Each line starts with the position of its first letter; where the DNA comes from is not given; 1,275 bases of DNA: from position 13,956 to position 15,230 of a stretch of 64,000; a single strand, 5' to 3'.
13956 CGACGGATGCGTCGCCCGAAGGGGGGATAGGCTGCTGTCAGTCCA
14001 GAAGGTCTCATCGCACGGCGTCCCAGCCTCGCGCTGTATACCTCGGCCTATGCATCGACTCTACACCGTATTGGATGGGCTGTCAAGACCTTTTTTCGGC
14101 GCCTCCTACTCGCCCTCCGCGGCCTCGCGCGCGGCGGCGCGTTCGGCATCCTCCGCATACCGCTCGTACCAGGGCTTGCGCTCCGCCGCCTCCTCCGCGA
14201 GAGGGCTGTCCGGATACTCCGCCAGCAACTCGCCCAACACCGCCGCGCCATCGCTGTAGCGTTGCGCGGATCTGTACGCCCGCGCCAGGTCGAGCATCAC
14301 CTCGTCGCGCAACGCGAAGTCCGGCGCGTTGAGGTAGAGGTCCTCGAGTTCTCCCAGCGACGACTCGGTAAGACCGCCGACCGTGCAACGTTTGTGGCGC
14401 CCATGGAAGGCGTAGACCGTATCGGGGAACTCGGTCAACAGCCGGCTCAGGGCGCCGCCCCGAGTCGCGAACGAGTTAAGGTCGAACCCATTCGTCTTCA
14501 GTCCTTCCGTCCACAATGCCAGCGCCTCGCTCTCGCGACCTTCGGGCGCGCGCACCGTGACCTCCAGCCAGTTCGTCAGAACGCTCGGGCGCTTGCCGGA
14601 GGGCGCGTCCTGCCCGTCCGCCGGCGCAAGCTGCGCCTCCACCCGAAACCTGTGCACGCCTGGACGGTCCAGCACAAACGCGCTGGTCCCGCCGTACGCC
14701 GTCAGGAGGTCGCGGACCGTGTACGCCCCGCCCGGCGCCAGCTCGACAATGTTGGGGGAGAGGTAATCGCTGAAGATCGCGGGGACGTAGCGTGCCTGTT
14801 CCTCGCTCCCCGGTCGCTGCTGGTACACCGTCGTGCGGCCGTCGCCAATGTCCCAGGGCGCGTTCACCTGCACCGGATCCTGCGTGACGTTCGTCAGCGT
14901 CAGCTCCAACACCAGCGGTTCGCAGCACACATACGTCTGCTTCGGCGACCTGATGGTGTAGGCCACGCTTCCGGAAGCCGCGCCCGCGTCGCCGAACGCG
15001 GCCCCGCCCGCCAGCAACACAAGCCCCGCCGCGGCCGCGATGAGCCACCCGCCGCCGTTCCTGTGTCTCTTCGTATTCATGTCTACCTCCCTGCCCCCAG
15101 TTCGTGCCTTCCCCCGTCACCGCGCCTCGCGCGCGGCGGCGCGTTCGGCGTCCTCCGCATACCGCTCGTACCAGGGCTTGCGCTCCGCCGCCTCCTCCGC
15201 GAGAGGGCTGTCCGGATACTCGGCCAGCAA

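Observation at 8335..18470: Tandem array of seven paralogous secreted proteins (two sub-families) with an embedded snapalysin-motif protein: candidate undescribed secreted multigene system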

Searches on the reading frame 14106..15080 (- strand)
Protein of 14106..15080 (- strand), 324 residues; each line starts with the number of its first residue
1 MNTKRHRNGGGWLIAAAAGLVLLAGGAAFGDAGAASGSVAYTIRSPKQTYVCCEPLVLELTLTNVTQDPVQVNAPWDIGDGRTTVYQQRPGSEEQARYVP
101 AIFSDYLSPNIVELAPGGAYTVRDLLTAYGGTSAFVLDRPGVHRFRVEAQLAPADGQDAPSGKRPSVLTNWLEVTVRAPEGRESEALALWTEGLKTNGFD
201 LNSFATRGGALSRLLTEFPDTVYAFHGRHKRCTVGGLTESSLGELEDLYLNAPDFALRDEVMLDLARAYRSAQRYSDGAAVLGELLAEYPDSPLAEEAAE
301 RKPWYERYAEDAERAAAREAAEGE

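Call 3: search_protein_families(library=pfam, proteins=[window:14106-15080:-], max_evalue=1)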
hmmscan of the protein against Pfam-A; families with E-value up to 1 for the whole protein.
window:14106-15080:- (324 aa): 4 families
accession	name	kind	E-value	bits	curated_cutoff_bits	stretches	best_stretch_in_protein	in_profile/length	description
PF13174.12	TPR_6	-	0.0001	23.1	26.3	1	260-292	1-33/33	Tetratricopeptide repeat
PF13428.12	TPR_14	-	0.0023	18.9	23.5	1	261-296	3-38/44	Tetratricopeptide repeat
PF14559.12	TPR_19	-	0.0032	18.2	25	1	258-295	24-61/68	Tetratricopeptide repeat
PF13525.12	YfiO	-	0.042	14.1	25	1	242-298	28-81/203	Outer membrane lipoprotein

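Call 7: find_homologous_proteins(query=window:14106-15080:-)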
Query window:14106-15080:- (324 aa): 8 proteins with E <= 0.001 among 8000 candidates.
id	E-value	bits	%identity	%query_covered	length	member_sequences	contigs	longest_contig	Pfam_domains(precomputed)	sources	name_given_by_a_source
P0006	2.5e-213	725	100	100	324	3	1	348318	-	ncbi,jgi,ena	-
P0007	1.1e-181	621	88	95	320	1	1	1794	PF13174.13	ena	-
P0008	4.8e-113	396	86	64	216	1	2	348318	-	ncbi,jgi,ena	-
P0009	1.8e-62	229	44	91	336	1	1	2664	-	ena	-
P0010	1.1e-38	151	53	48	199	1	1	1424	-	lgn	-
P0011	1.3e-37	148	38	96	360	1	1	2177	-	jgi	-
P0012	1.4e-30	125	34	91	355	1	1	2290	-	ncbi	-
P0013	4.2e-27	113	32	91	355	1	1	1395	-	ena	-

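Call 8: find_encoding_contigs(protein=P0006, flank=10000, max_places=4)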
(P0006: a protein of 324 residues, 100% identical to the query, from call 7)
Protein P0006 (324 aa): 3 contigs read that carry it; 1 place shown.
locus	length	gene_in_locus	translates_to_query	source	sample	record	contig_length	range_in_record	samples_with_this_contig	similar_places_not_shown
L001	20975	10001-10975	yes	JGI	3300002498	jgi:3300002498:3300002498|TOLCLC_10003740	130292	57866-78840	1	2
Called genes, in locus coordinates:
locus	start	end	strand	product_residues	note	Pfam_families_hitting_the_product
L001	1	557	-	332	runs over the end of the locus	PF00248:Aldo_ket_red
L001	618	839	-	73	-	-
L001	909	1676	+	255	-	PF00535:Glycos_transf_2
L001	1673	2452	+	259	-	PF13489:Methyltransf_23 (weak), PF13649:Methyltransf_25, PF08241:Methyltransf_11, PF08242:Methyltransf_12 (weak)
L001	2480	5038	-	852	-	PF13360:PQQ_2 (faint), PF13570:Beta-prop_ACSF4 (faint)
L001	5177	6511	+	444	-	PF01408:GFO_IDH_MocA, PF19051:GFO_IDH_MocA_C2, PF22725:GFO_IDH_MocA_C3 (faint)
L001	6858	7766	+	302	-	-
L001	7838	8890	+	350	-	-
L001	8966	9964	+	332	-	-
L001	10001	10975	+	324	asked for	-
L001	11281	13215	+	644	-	-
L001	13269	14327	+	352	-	-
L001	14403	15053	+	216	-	-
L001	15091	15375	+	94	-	PF01527:HTH_Tnp_1 (weak)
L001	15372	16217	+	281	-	PF13276:HTH_21, PF00665:rve, PF13683:rve_3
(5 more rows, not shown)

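Call 20: search_protein_families(library=ncbifam, proteins=[window:14106-15080:-], max_evalue=0.1)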
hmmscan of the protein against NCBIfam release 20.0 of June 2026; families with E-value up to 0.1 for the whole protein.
window:14106-15080:- (324 aa): 1 family
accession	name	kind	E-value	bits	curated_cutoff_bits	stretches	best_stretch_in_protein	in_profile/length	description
TIGR02795.1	tol_pal_ybgF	equivalog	0.0096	16.5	90.1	1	241-301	58-118/119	tol-pal system protein YbgF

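Call 21: predict_structure(alignment_id=A1)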
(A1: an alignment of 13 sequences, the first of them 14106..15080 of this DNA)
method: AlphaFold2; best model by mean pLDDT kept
length: 324 residues; sequences in the alignment: 13
mean_pLDDT: 81.4   pTM: 0.79
mean pLDDT of the five models: 81.4, 79.6, 77.8, 77.6, 74.6
residues with pLDDT >= 90: 161; 70-90: 99; 50-70: 26; < 50: 38
segments of 3 or more residues with pLDDT < 50: 1-35
pLDDT, mean of each block of 10 residues (from residue 1): 32 32 32 56 94 94 90 83 89 86 68 90 86 81 93 57 74 96 94 86 81 93 94 86 95 91 96 94 95 89 93 89 68
secondary structure, 60 per line:
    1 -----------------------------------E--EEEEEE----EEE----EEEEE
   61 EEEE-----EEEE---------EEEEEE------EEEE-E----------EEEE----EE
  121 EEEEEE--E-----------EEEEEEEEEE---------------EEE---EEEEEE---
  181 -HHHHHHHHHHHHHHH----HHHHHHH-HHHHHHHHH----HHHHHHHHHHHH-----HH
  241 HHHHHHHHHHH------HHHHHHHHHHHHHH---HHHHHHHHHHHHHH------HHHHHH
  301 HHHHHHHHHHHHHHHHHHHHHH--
elements in order: E39-44 E49-51 E56-64 E70-73 E83-88 E95-98 E111-114 E119-126 E141-150 E166-168 E172-177 H182-196 H201-207 H209-217 H222-233 H239-251 H258-271 H275-288 H295-322
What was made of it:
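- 14106..15080 (-): T1b, a 324-aa type-1 partner protein, and the one that was modelled. Signal-like segment aa 1-35, beta-sandwich aa 39-177, helical/TPR aa 182-322. AF2 model with pLDDT 81 and pTM 0.79 (call 21).
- The proteins have an Ig-like domain and are exported (call 21).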

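Call 37: search_protein_representatives(alignment_id=A1)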
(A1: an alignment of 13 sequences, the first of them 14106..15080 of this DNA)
Query: 13 sequences, 341 profile positions. Proteins with E-value up to 0.001 (for the whole library): 1203; up to 1e-10: 131; up to 1e-30: 20. The best 150 are listed.
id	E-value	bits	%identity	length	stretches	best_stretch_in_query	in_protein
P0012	4.5e-137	473.4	-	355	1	4-341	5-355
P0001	1.1e-125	435.9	-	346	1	11-341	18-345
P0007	1.0e-122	426.2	-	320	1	1-341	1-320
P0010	1.1e-67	245.3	-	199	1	150-341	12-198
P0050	6.7e-60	219.6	-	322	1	17-324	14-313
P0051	9.0e-53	196.2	-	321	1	13-324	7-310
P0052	1.3e-46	175.9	-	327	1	16-321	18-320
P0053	9.5e-43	163.2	-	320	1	14-322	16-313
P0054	8.5e-40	153.5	-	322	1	6-319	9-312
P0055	1.2e-39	153.0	-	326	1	34-331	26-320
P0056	6.9e-39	150.5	-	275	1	40-321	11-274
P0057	8.7e-38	146.9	-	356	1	13-322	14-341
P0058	3.2e-35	138.5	-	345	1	11-320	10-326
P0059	3.8e-34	135.0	-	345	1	10-315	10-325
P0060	2.6e-32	128.9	-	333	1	50-324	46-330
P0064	2.3e-31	125.8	-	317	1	17-321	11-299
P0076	5.6e-23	98.2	-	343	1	11-321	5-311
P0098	7.8e-16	74.7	-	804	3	13-161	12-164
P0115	6.3e-14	68.5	-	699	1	38-235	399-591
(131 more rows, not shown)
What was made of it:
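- Tried and rejected: The exhaustive profile search overturned this (call 37).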

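Call 43: search_protein_families(library=pfam, proteins=[P0050, P0051, P0052, P0053, P0055, P0057, P0064, P0076, P0098, P0115], max_evalue=0.1)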
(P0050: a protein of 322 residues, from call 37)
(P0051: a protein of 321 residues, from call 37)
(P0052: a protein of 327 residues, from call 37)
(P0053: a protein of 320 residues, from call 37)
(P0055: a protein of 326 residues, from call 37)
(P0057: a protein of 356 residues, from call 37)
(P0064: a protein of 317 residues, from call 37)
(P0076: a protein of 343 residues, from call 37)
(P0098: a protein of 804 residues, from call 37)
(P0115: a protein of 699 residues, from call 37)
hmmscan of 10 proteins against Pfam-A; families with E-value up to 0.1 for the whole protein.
P0050 (322 aa): 2 families
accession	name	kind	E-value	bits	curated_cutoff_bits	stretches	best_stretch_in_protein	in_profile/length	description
PF14559.12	TPR_19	-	0.0047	17.7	25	1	242-307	4-64/68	Tetratricopeptide repeat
PF19551.4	DUF6074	-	0.061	14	27.2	0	180-228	28-76/83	Family of unknown function (DUF6074)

P0051 (321 aa): 15 families
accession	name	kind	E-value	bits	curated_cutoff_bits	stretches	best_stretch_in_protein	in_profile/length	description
PF14559.12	TPR_19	-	4.9e-08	33.6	25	1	252-303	12-62/68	Tetratricopeptide repeat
PF13174.12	TPR_6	-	1.5e-06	28.9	26.3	1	266-298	1-33/33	Tetratricopeptide repeat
PF07719.23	TPR_2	-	2.8e-06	27.5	27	1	266-297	2-33/34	Tetratricopeptide repeat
PF13428.12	TPR_14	-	0.00015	22.5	23.5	1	266-303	2-39/44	Tetratricopeptide repeat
PF13424.12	TPR_12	-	0.00023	21.7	30.1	1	269-290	7-28/77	Tetratricopeptide repeat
PF00515.34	TPR_1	-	0.0014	18.8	27.8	0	266-287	2-23/34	Tetratricopeptide repeat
PF13176.12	TPR_7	-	0.0022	18.4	27.9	1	268-292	2-26/36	Tetratricopeptide repeat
PF13432.12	TPR_16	-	0.0027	18.6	32.7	1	253-291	19-57/65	Tetratricopeptide repeat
PF10366.15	Vps39_1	-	0.0051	17.5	22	0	269-297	43-69/108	Vacuolar sorting protein 39 domain 1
PF02752.27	Arrestin_C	-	0.014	16.1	27.7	1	31-81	3-53/137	Arrestin (or S-antigen), C-terminal domain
PF09976.15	TPR_21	-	0.021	15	25.5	1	176-290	36-138/193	Tetratricopeptide repeat-like domain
PF13181.12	TPR_8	-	0.023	15.3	25.7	1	266-293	2-29/34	Tetratricopeptide repeat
PF10300.15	Iml2-TPR_39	-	0.024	13.8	22.2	1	230-294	226-293/467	Iml2/Tetratricopeptide repeat protein 39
PF12690.13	BsuPI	-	0.043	14.2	22.9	0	43-131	7-92/101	Intracellular proteinase inhibitor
PF20308.4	TPR-S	-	0.086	13.9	27.6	0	253-305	8-60/102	Tetratricopeptide Repeats-Sensor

P0052 (327 aa): 10 families
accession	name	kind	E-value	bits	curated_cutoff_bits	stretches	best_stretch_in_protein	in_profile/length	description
PF14559.12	TPR_19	-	1.6e-08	35.2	25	1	256-312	6-59/68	Tetratricopeptide repeat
PF13174.12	TPR_6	-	3.5e-08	34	26.3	1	279-311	1-33/33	Tetratricopeptide repeat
PF13432.12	TPR_16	-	5.4e-06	27.2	32.7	1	252-312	8-65/65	Tetratricopeptide repeat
PF13428.12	TPR_14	-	0.00032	21.5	23.5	1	279-313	2-36/44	Tetratricopeptide repeat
PF14561.12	TPR_20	-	0.0014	19.4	25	1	259-307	3-51/90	Tetratricopeptide repeat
PF07719.23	TPR_2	-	0.003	18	27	1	279-310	2-33/34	Tetratricopeptide repeat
PF13176.12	TPR_7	-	0.0065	16.9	27.9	1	280-306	1-27/36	Tetratricopeptide repeat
PF20308.4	TPR-S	-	0.015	16.3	27.6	1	260-311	5-48/102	Tetratricopeptide Repeats-Sensor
PF09976.15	TPR_21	-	0.034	14.3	25.5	0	257-303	92-138/193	Tetratricopeptide repeat-like domain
PF13525.12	YfiO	-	0.06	13.6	25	0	288-325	100-137/203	Outer membrane lipoprotein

P0053 (320 aa): 12 families
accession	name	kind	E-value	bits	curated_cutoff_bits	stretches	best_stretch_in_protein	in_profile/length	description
PF13174.12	TPR_6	-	1.8e-08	34.9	26.3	1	272-303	2-33/33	Tetratricopeptide repeat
PF14559.12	TPR_19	-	1.6e-05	25.6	25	1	246-311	4-66/68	Tetratricopeptide repeat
PF13428.12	TPR_14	-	2.5e-05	25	23.5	1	272-307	3-38/44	Tetratricopeptide repeat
PF13432.12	TPR_16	-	2.7e-05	24.9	32.7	1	248-304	12-65/65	Tetratricopeptide repeat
PF13176.12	TPR_7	-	0.00089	19.6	27.9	0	276-298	5-27/36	Tetratricopeptide repeat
PF07719.23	TPR_2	-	0.0025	18.2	27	1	272-301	3-32/34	Tetratricopeptide repeat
PF13424.12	TPR_12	-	0.0042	17.7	30.1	1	245-298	22-73/77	Tetratricopeptide repeat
PF13525.12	YfiO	-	0.027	14.7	25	0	284-318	104-138/203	Outer membrane lipoprotein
PF18780.6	HNH_repeat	-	0.078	13.8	26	0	207-225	4-22/54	Homing endonuclease associated repeat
PF12895.13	ANAPC3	-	0.087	13.6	27.2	0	247-296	3-49/82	Anaphase-promoting complex, cyclosome, subunit 3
PF11520.13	Cren7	-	0.098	13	25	0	166-195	13-42/58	Chromatin protein Cren7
PF20946.2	Ctf4_C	-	0.099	13.3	26.4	0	1-53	47-100/104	DNA polymerase alpha-binding protein Ctf4, C-terminal domain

P0055 (326 aa): 7 families
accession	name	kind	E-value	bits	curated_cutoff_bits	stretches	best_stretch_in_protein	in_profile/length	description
PF14559.12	TPR_19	-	2.2e-05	25.2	25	1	252-301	12-59/68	Tetratricopeptide repeat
PF13525.12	YfiO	-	0.00011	22.4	25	1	281-317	103-139/203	Outer membrane lipoprotein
PF09976.15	TPR_21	-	0.00016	22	25.5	1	213-304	66-149/193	Tetratricopeptide repeat-like domain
PF13174.12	TPR_6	-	0.001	20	26.3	1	270-301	2-33/33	Tetratricopeptide repeat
PF13432.12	TPR_16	-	0.0039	18.1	32.7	1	254-296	20-59/65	Tetratricopeptide repeat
PF07719.23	TPR_2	-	0.012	16.1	27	1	270-300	3-33/34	Tetratricopeptide repeat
PF02752.27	Arrestin_C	-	0.072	13.8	27.7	0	33-61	5-33/137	Arrestin (or S-antigen), C-terminal domain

P0057 (356 aa): 0 families

P0064 (317 aa): 4 families
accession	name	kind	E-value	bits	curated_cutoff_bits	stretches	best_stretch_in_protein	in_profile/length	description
PF13174.12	TPR_6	-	0.00094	20.1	26.3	1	259-290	2-33/33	Tetratricopeptide repeat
PF13428.12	TPR_14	-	0.0034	18.4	23.5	1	258-292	2-36/44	Tetratricopeptide repeat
PF13525.12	YfiO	-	0.023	14.9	25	1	275-306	108-139/203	Outer membrane lipoprotein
PF13432.12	TPR_16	-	0.093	13.7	32.7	0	267-297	7-34/65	Tetratricopeptide repeat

P0076 (343 aa): 1 family
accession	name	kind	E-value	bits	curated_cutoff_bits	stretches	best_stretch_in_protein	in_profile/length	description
PF13525.12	YfiO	-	0.00027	21.2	25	1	249-316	58-136/203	Outer membrane lipoprotein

P0098 (804 aa): 1 family
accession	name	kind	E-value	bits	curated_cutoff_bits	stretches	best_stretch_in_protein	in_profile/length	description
PF12690.13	BsuPI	-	0.003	17.9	22.9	0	58-156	6-94/101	Intracellular proteinase inhibitor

P0115 (699 aa): 19 families
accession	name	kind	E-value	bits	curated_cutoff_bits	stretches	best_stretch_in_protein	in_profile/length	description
PF13646.12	HEAT_2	-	2.2e-46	156.5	27.7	4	239-319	1-82/88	HEAT repeats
PF02985.28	HEAT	-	1.7e-28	96.4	23.5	1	332-356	2-26/31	HEAT repeat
PF13513.12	HEAT_EZ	-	4.7e-21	75.2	27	1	328-356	26-54/55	HEAT-like repeat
PF03130.22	HEAT_PBS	-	9.8e-15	53.8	20.9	2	222-248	1-27/27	PBS lyase HEAT-like repeat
PF00514.29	Arm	-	3.6e-10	40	20.6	0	269-293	13-37/41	Armadillo/beta-catenin-like repeat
PF12717.13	Cnd1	-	9.2e-08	32.7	26.4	1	301-361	23-89/162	non-SMC mitotic condensation complex subunit 1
PF01602.26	Adaptin_N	-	8.1e-07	28.4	37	1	152-384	87-322/524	Adaptin N terminal region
PF21581.3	SCD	-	3.1e-06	27.8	27.5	0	183-210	38-65/75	Stromalin conservative domain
PF25786.1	HEAT_GCN1_C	-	3.2e-06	27.7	27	1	268-364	27-102/151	GCN1-like, C-terminal HEAT repeats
PF20168.4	PDS5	-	6.2e-05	21.4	27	1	145-264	243-348/1053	Sister chromatid cohesion protein PDS5 protein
PF25598.1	ARM_PUB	-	0.0034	17.3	33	0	96-247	30-158/308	Plant U-box protein ARM repeat region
PF22646.2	PPP2R1A-like_HEAT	-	0.0042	17.9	27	0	330-355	7-32/78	PPP2R1A-like HEAT repeat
PF18991.6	DUF5724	-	0.0044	15.5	25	1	268-372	461-568/1214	Family of unknown function (DUF5724)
PF11698.14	V-ATPase_H_C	-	0.015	15.8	27.2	0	333-357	88-112/117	V-ATPase subunit H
PF12755.13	Vac14_Fab1_bd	-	0.026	15.6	22.1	0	328-354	25-51/97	Vacuolar 14 Fab1-binding region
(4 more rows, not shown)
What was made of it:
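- On BsuPI / IPI-like domain (PF12690) for the T beta-sandwich: Relatives P0098 and P0051 score 17.9 and 14.2 bits against a cut-off of 22.9 (call 43).
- On TPR (TPR_6; YbgF/CpoB and BamD-like) for the T C-terminus: Relatives are above it (28.9-34.9 bits; call 43).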

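Call 44: fold_search(model_id=the predicted structure, library=pdb)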
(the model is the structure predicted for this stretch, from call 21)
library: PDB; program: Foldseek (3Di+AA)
matches with E <= 10: 1702; with E <= 0.001: 82
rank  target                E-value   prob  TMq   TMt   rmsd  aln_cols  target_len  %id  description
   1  8xrt_B                4.2e-06  1.00  0.23  0.11   7.5       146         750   20  The crystal structure of a GH3 enzyme CcBgl3B (released 2024-04-10)
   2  8xrt_A                5.6e-06  1.00  0.23  0.12   7.1       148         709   20  The crystal structure of a GH3 enzyme CcBgl3B (released 2024-04-10)
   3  9lql_A                5.9e-06  1.00  0.25  0.12  14.3       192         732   14  Structure of STG-hydrolyzing beta-glucosidase 1 (PSTG1) complexed with heptyl 1-thio-beta-D-glucopyranoside (released 2026-02-04)
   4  8xrt_D                6.3e-06  1.00  0.23  0.12   7.5       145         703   21  The crystal structure of a GH3 enzyme CcBgl3B (released 2024-04-10)
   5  9lql_D                7.9e-06  1.00  0.25  0.12  13.3       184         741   14  Structure of STG-hydrolyzing beta-glucosidase 1 (PSTG1) complexed with heptyl 1-thio-beta-D-glucopyranoside (released 2026-02-04)
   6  8j9f_B                7.9e-06  1.00  0.25  0.12  19.0       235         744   16  Structure of STG-hydrolyzing beta-glucosidase 1 (PSTG1) (released 2024-04-10)
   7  8xrv_B                8.4e-06  1.00  0.22  0.11   7.6       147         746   20  The crystal structure of a GH3 enzyme CcBgl3B with glucose (released 2024-04-10)
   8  8xru_B                9.4e-06  1.00  0.23  0.11   7.0       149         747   20  The crystal structure of a GH3 enzyme CcBgl3B with glycerol (released 2024-04-10)
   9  2x3a                  9.4e-06  1.00  0.28  0.30  12.5       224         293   12  AsaP1 inactive mutant E294Q, an extracellular toxic zinc metalloendopeptidase (released 2011-02-02)
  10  8xrv_F                1.1e-05  1.00  0.23  0.11   7.5       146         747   20  The crystal structure of a GH3 enzyme CcBgl3B with glucose (released 2024-04-10)
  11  2x3c                  1.2e-05  1.00  0.28  0.31  13.6       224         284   12  AsaP1 inactive mutant E294Q, an extracellular toxic zinc metalloendopeptidase (released 2011-02-02)
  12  8xrt_F                1.3e-05  1.00  0.23  0.11   7.2       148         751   20  The crystal structure of a GH3 enzyme CcBgl3B (released 2024-04-10)
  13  8xrx_B                1.3e-05  1.00  0.23  0.11   7.1       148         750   20  The crystal structure of a GH3 enzyme CcBgl3B with glucose and gentiobiose (released 2024-04-10)
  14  8xrx_E                1.4e-05  1.00  0.23  0.13   7.4       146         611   20  The crystal structure of a GH3 enzyme CcBgl3B with glucose and gentiobiose (released 2024-04-10)
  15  8j9f_A                1.4e-05  1.00  0.25  0.12  17.2       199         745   14  Structure of STG-hydrolyzing beta-glucosidase 1 (PSTG1) (released 2024-04-10)
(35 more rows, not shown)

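Call 57: find_related_loci(query=A1, collection=metagenome_contigs, flank=10000)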
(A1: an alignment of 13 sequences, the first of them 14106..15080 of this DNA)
Query A1 (324 aa) in metagenome_contigs; peptide patterns used: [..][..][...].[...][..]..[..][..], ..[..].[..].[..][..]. (x = any residue, [..] = any of these).
600 stretches matched a pattern (row limit reached: there are more); 1 encode a relative of the query (tblastn E <= 1e-3); 1 distinct loci.
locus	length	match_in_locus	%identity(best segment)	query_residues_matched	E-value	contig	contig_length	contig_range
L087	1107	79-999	90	1-308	0e+0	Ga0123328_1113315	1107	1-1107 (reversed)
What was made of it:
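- Tried and rejected: The scan with A1 returned one trivial locus (call 57).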

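Call 58: find_encoding_contigs(protein=P0050, flank=8000, max_places=3)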
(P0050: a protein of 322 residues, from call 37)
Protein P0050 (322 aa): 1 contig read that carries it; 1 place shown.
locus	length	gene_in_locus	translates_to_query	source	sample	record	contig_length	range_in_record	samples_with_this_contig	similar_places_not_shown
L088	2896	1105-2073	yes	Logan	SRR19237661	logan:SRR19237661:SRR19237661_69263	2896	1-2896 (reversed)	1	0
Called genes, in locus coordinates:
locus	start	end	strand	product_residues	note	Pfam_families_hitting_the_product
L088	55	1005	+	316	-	-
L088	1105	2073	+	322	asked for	-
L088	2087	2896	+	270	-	?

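Call 59: find_encoding_contigs(protein=P0053, flank=8000, max_places=4)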
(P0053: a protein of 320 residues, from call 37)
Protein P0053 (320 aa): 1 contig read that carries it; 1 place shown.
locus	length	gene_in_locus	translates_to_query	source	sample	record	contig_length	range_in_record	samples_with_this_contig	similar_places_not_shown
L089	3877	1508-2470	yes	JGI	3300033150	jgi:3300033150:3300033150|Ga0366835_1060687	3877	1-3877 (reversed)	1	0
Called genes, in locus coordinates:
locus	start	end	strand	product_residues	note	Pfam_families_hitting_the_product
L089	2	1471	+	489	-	?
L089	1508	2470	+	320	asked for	PF14559:TPR_19 (faint), PF13174:TPR_6 (weak)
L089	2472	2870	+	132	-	-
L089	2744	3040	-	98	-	-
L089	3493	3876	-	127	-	?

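Call 60: find_encoding_contigs(protein=P0058, flank=8000, max_places=4)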
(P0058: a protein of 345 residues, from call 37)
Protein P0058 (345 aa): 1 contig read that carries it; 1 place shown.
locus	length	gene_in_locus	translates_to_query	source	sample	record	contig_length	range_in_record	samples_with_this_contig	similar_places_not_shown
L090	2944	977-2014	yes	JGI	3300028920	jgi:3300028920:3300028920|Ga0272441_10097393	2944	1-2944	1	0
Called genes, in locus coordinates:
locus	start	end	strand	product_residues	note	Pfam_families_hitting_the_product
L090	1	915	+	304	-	?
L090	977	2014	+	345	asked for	PF13174:TPR_6 (faint)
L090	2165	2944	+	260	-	?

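Call 61: find_encoding_contigs(protein=P0076, flank=8000, max_places=4)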
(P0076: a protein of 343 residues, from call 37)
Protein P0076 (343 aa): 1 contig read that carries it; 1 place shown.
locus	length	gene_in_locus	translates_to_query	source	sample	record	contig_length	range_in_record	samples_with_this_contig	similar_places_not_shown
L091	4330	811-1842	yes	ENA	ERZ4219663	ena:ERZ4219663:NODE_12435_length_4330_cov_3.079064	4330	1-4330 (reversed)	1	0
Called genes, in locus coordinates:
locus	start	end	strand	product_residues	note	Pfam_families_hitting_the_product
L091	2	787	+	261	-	?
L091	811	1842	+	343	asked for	-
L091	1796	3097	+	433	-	-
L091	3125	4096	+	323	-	-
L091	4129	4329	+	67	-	?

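Call 77: find_encoding_contigs(protein=P0009, flank=5000, max_places=3)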
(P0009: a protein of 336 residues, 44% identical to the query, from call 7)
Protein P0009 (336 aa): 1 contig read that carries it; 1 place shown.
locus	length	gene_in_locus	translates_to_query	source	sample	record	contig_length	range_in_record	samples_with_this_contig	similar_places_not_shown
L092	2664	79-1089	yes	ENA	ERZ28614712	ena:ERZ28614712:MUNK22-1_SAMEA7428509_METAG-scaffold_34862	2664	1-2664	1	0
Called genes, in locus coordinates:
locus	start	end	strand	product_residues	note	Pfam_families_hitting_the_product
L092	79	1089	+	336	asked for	-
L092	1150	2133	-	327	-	PF01408:GFO_IDH_MocA, PF22725:GFO_IDH_MocA_C3, PF02894:GFO_IDH_MocA_C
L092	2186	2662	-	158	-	?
